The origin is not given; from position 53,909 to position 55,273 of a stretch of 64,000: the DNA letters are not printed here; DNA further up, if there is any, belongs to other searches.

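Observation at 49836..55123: Four-gene catabolic module (PTE-like hydrolase, ThDP enzyme, class IV aminotransferase, CoA-acylating semialdehyde dehydrogenase) embedded in a glycan-utilisation locus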

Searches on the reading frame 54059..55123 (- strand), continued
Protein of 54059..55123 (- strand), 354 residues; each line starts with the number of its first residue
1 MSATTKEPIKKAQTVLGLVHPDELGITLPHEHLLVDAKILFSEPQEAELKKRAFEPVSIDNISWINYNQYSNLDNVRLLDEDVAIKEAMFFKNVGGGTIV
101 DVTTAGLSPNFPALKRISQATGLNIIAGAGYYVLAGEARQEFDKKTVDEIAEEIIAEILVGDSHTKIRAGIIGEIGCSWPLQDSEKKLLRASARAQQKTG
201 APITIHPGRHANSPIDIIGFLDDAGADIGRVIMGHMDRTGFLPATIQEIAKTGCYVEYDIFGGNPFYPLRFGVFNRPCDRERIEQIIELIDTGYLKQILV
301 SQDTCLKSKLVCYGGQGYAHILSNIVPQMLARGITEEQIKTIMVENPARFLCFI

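Call 31: find_encoding_contigs(protein=P0126, flank=10000, max_places=1)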
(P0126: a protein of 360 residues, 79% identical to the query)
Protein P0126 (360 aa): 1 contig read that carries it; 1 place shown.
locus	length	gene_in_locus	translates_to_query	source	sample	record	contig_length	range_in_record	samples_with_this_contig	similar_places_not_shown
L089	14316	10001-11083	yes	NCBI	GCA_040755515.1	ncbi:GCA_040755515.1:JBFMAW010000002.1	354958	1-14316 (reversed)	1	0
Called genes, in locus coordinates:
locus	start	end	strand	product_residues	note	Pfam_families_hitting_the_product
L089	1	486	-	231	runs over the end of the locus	PF00005:ABC_tran, PF13304:AAA_21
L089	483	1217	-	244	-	PF00005:ABC_tran, PF13304:AAA_21 (faint), PF12399:BCA_ABC_TP_C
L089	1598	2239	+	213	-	PF01865:PhoU_div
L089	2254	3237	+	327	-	PF01384:PHO4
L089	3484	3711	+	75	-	-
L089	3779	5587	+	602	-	PF14691:Fer4_20 (weak), PF07992:Pyr_redox_2 (weak), PF01946:Thi4 (weak), PF00070:Pyr_redox (weak), PF01266:DAO, PF01593:Amino_oxidase, PF07992:Pyr_redox_2, PF13450:NAD_binding_8, +6 more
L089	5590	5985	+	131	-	PF02662:FlpD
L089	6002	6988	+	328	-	PF01058:Oxidored_q6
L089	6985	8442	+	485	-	PF27537:HoxH, PF00374:NiFeSe_Hases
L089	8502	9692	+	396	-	PF01590:GAF, PF13185:GAF_2, PF13492:GAF_3, PF00512:HisKA, PF02518:HATPase_c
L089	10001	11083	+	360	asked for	PF02126:PTE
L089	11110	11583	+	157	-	PF07331:TctB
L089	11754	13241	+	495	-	PF01970:TctA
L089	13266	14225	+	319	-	PF03401:TctC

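Call 32: find_encoding_contigs(protein=P0138, flank=10000, max_places=1)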
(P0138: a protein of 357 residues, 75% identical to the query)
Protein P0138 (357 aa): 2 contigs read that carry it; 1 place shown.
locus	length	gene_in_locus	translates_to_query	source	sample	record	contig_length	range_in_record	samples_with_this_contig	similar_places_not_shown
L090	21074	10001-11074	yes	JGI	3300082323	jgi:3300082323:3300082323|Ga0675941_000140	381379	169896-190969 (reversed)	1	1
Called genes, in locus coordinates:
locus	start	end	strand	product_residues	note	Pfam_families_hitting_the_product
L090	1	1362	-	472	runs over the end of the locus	PF07963:N_methyl (weak), PF07596:SBP_bac_10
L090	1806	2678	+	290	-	PF07719:TPR_2 (faint), PF13176:TPR_7 (faint), PF13424:TPR_12 (faint)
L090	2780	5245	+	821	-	PF16126:DUF4838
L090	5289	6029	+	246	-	PF00392:GntR, PF07729:FCD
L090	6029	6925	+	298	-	PF02826:2-Hacid_dh_C (weak), PF03446:NAD_binding_2, PF03807:F420_oxidored (faint), PF14833:NAD_binding_11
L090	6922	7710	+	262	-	PF03328:HpcH_HpaI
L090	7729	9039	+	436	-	-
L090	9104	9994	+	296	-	PF01063:Aminotran_4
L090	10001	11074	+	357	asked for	PF02126:PTE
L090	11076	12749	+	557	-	PF02776:TPP_enzyme_N, PF00205:TPP_enzyme_M, PF02775:TPP_enzyme_C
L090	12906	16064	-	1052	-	PF06452:CBM9_1 (weak), PF13320:GH123_cat (weak)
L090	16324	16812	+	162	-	PF01325:Fe_dep_repress, PF12802:MarR_2 (faint), PF01047:MarR (weak), PF02742:Fe_dep_repr_C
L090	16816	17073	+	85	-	PF04023:FeoA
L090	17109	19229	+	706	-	PF01926:MMR_HSR1, PF02421:FeoB_N, PF09439:SRPRB (weak), PF17910:FeoB_Cyto, PF07670:Gate, PF07664:FeoB_C, PF07670:Gate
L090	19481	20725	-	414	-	PF00364:Biotin_lipoyl, PF02817:E3_binding, PF00198:2-oxoacid_dh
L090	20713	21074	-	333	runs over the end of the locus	PF02779:Transket_pyr, PF02780:Transketolase_C, PF17147:PFOR_II (faint)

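Call 34: search_protein_families(library=ncbifam, proteins=[L010:7502-9061:+, L010:11072-12736:+, L090:11076-12749:+, L090:7729-9039:+, L090:6922-7710:+, L090:6029-6925:+, L090:9104-9994:+, L010:6488-7321:+], max_evalue=0.00001)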
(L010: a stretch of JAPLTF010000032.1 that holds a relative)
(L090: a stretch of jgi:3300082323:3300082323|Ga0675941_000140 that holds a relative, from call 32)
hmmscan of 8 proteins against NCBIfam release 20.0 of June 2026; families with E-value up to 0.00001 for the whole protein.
L010:7502-9061:+ (519 aa): 41 families (the best 25 are shown)
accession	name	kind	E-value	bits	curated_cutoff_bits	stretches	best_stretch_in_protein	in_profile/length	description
TIGR01722.1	MMSDH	subfamily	2.3e-191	636.6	448.5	1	33-508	4-477/477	CoA-acylating methylmalonate-semialdehyde dehydrogenase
TIGR01804.1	BADH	equivalog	4.5e-100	335.4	668.6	1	33-500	1-465/467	betaine-aldehyde dehydrogenase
NF042993.1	AlphKGSA_gudD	equivalog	4.4e-96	322.5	770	1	33-502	7-476/481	alpha-ketoglutaric semialdehyde dehydrogenase GucD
NF052305.1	DioxValDhHalo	equivalog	1.9e-93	314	750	1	33-503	8-478/483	2,5-dioxovalerate dehydrogenase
NF010000.0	PRK13473.1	subfamily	4.2e-91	305.9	615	1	33-487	6-456/475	aminobutyraldehyde dehydrogenase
NF009725.0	PRK13252.1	equivalog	6.8e-91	305.1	593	1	32-502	9-475/488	betaine-aldehyde dehydrogenase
NF045735.1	PaDhStyDPseudo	equivalog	2.5e-90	303.5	850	1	32-502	5-477/483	phenylacetaldehyde dehydrogenase StyD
TIGR02299.1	HpaE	equivalog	2.4e-88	296.9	638.35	1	32-501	3-471/488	5-carboxymethyl-2-hydroxymuconate semialdehyde dehydrogenase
NF045736.1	PaDhStyDRhodo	equivalog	7.4e-82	275.4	800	1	32-505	5-476/479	phenylacetaldehyde dehydrogenase StyD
NF002852.0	PRK03137.1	subfamily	6.3e-79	266.1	648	1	31-504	38-510/514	L-glutamate gamma-semialdehyde dehydrogenase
TIGR01780.1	SSADH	subfamily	3.9e-77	260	646.35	1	49-486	1-434/448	succinate-semialdehyde dehydrogenase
NF006916.0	PRK09407.1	equivalog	1.7e-74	251.3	521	1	46-508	35-495/526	succinic semialdehyde dehydrogenase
NF007497.0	PRK10090.1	equivalog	1.1e-71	242.1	500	1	32-503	9-474/480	aldehyde dehydrogenase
TIGR01237.1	D1pyr5carbox2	equivalog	3.8e-70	237.1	659.65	1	51-484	52-488/511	L-glutamate gamma-semialdehyde dehydrogenase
TIGR03240.1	arg_catab_astD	equivalog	6.5e-70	236.2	579.3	1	33-480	2-444/484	succinylglutamate-semialdehyde dehydrogenase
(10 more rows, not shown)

L010:11072-12736:+ (554 aa): 54 families (the best 25 are shown)
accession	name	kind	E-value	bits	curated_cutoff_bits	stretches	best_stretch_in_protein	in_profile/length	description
NF004772.0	PRK06112.1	subfamily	2.4e-110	369.5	673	1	4-548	17-566/578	acetolactate synthase catalytic subunit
NF004919.0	PRK06276.1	equivalog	9.5e-101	337.9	866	1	1-544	1-541/582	acetolactate synthase large subunit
TIGR00118.1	acolac_lg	equivalog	4.2e-99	332.5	538.35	1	1-543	1-536/557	biosynthetic-type acetolactate synthase large subunit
NF004710.0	PRK06048.1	equivalog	7.3e-91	305.3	976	1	1-542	8-538/561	acetolactate synthase large subunit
NF006052.0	PRK08199.1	subfamily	2.1e-83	280.5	539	1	2-545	9-541/559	thiamine pyrophosphate protein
NF006187.0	PRK08322.1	equivalog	3.4e-80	270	509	1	2-542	3-529/548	acetolactate synthase large subunit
NF005651.0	PRK07418.1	subfamily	2.2e-77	260.7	942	1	3-547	21-567/617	acetolactate synthase large subunit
NF008431.0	PRK11269.1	equivalog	5.5e-77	259.6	791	1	8-541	11-555/591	glyoxylate carboligase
NF006122.0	PRK08266.1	subfamily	1.5e-75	254.7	571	1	1-551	4-533/543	hypothetical protein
NF005860.0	PRK07789.1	equivalog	4.2e-74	250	881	1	1-541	34-578/615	acetolactate synthase large subunit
NF005039.0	PRK06456.1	equivalog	1.3e-73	248.4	868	1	3-542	4-545/572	acetolactate synthase large subunit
NF006319.0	PRK08527.1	equivalog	6.5e-73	246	905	1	1-542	4-539/565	acetolactate synthase large subunit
NF006016.1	PRK08155.1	equivalog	1.9e-72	244.4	870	1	1-542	3-533/554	acetolactate synthase large subunit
NF006377.0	PRK08611.1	equivalog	2.4e-71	241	742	1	5-546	8-534/576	pyruvate oxidase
NF005712.0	PRK07524.1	subfamily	5e-70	236.4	500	1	5-542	7-530/536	5-guanidino-2-oxopentanoate decarboxylase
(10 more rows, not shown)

L090:11076-12749:+ (557 aa): 53 families (the best 25 are shown)
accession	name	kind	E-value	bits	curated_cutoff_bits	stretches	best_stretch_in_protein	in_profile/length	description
NF004772.0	PRK06112.1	subfamily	1.1e-116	390.4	673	1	3-548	16-566/578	acetolactate synthase catalytic subunit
NF004919.0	PRK06276.1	equivalog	1.9e-103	346.8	866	1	1-544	1-541/582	acetolactate synthase large subunit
TIGR00118.1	acolac_lg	equivalog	1.5e-102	343.9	538.35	1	1-542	1-535/557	biosynthetic-type acetolactate synthase large subunit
NF004710.0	PRK06048.1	equivalog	3.4e-95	319.6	976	1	1-542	8-538/561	acetolactate synthase large subunit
NF006052.0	PRK08199.1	subfamily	2.2e-90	303.6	539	1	2-547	9-543/559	thiamine pyrophosphate protein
NF006187.0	PRK08322.1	equivalog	2.3e-87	293.7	509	1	1-539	2-526/548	acetolactate synthase large subunit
NF006122.0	PRK08266.1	subfamily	1e-81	275.1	571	1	1-541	4-524/543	hypothetical protein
NF006377.0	PRK08611.1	equivalog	1.1e-80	271.9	742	1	4-547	7-535/576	pyruvate oxidase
NF008431.0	PRK11269.1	equivalog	3.5e-79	266.9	791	1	8-541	11-555/591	glyoxylate carboligase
NF005651.0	PRK07418.1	subfamily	7e-78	262.3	942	1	2-544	20-562/617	acetolactate synthase large subunit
NF005860.0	PRK07789.1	equivalog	4.1e-76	256.6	881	1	1-544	34-581/615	acetolactate synthase large subunit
NF006016.1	PRK08155.1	equivalog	8.2e-75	252.3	870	1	1-541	3-532/554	acetolactate synthase large subunit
NF006319.0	PRK08527.1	equivalog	4.7e-74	249.8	905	1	1-541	4-538/565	acetolactate synthase large subunit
NF005712.0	PRK07524.1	subfamily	4.8e-74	249.7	500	1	5-542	7-530/536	5-guanidino-2-oxopentanoate decarboxylase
TIGR03457.1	sulphoacet_xsc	equivalog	2e-73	247.7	676.4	1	1-548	2-563/579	sulfoacetaldehyde acetyltransferase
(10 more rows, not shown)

L090:7729-9039:+ (436 aa): 0 families

L090:6922-7710:+ (262 aa): 4 families
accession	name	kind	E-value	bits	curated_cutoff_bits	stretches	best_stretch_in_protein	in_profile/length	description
TIGR02311.1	HpaI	equivalog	4.3e-61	206.5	368.8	1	4-244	3-243/249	4-hydroxy-2-oxoheptanedioate aldolase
NF007849.0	PRK10558.1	equivalog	1.1e-58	198.6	393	1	4-243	10-248/256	2-dehydro-3-deoxyglucarate aldolase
TIGR03239.1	GarL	equivalog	1.7e-58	198.1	406.75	1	4-241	3-239/249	2-dehydro-3-deoxyglucarate aldolase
NF007521.0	PRK10128.1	equivalog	1.8e-45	155.6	441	1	6-246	11-251/267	2-keto-3-deoxy-L-rhamnonate aldolase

L090:6029-6925:+ (298 aa): 11 families
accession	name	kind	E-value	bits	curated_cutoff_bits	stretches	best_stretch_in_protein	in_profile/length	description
NF008592.0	PRK11559.1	equivalog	3e-125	417.4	397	1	2-292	3-293/296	2-hydroxy-3-oxopropionate reductase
TIGR01505.1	tartro_sem_red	equivalog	2.8e-113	378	340.75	1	4-291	2-289/291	2-hydroxy-3-oxopropionate reductase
NF011633.0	PRK15059.1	equivalog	9.1e-76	254.8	451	1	4-288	3-286/292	2-hydroxy-3-oxopropionate reductase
TIGR01692.1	HIBADH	equivalog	4.2e-66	223.2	291.6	1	6-281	1-283/288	3-hydroxyisobutyrate dehydrogenase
NF043037.1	ThreonDh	equivalog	4.8e-59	200.2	350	1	3-293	4-292/297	L-threonate dehydrogenase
NF012005.0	PRK15461.1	equivalog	1.1e-57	195.5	348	1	1-284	1-285/298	sulfolactaldehyde 3-reductase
NF007161.0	PRK09599.1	subfamily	1e-19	70.9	271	1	3-213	2-218/302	NADP-dependent phosphogluconate dehydrogenase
TIGR00872.1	gnd_rel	equivalog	4.5e-19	68.8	297.2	1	4-198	3-198/299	phosphogluconate dehydrogenase (NAD(+)-dependent, decarboxylating)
NF006765.0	PRK09287.1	equivalog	5.8e-16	58.4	413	1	2-195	4-207/476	NADP-dependent phosphogluconate dehydrogenase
TIGR00873.1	gnd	equivalog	8.7e-15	54.5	426.7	1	4-195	2-203/467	decarboxylating NADP(+)-dependent phosphogluconate dehydrogenase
TIGR03026.1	NDP-sugDHase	subfamily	6.1e-08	31.8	189.8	0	137-207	173-244/413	nucleotide sugar dehydrogenase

L090:9104-9994:+ (296 aa): 23 families
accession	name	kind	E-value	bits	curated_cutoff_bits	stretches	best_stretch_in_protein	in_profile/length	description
NF006185.0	PRK08320.1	subfamily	8.5e-125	415.7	363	1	1-294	3-291/292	branched-chain amino acid aminotransferase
NF009126.0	PRK12479.1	equivalog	1.5e-104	349.4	518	1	2-286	5-284/299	branched-chain-amino-acid transaminase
TIGR01122.1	ilvE_I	equivalog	4e-96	321.7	245.55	1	4-288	1-286/298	branched-chain-amino-acid transaminase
NF005146.0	PRK06606.1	equivalog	6.8e-81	271.6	279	1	2-288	8-294/307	branched-chain amino acid transaminase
NF005209.0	PRK06680.1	subfamily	2.3e-62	210.5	320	1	2-286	4-281/286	D-amino-acid transaminase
TIGR01121.1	D_amino_aminoT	equivalog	5.2e-61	206.3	277.45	1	3-286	2-275/276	D-amino-acid transaminase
NF005800.0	PRK07650.1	equivalog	1.2e-60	205.2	308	1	1-282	1-272/290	aminodeoxychorismate lyase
NF005726.0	PRK07544.1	equivalog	8.2e-57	192.5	396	1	3-287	13-289/295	branched-chain amino acid aminotransferase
NF009066.0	PRK12400.1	equivalog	1.2e-39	136.4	538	1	13-285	19-281/290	D-amino-acid transaminase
NF005888.0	PRK07849.1-3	equivalog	1.3e-38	132.7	273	1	5-266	17-274/298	aminodeoxychorismate lyase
TIGR03461.1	pabC_Proteo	equivalog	9.2e-38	129.9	176.85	1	13-262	6-246/262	aminodeoxychorismate lyase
NF004761.0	PRK06092.1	equivalog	3.7e-37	128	260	1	12-262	7-248/268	aminodeoxychorismate lyase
NF009896.0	PRK13356.1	equivalog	2.4e-35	122.1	262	1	1-270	8-270/287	branched-chain amino acid aminotransferase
NF005886.0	PRK07849.1-1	equivalog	3.5e-23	82.3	253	1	19-247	30-253/291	aminodeoxychorismate lyase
NF009897.0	PRK13357.1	equivalog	4.4e-23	81.6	307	1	6-281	46-338/358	branched-chain amino acid aminotransferase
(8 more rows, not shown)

L010:6488-7321:+ (277 aa): 0 families
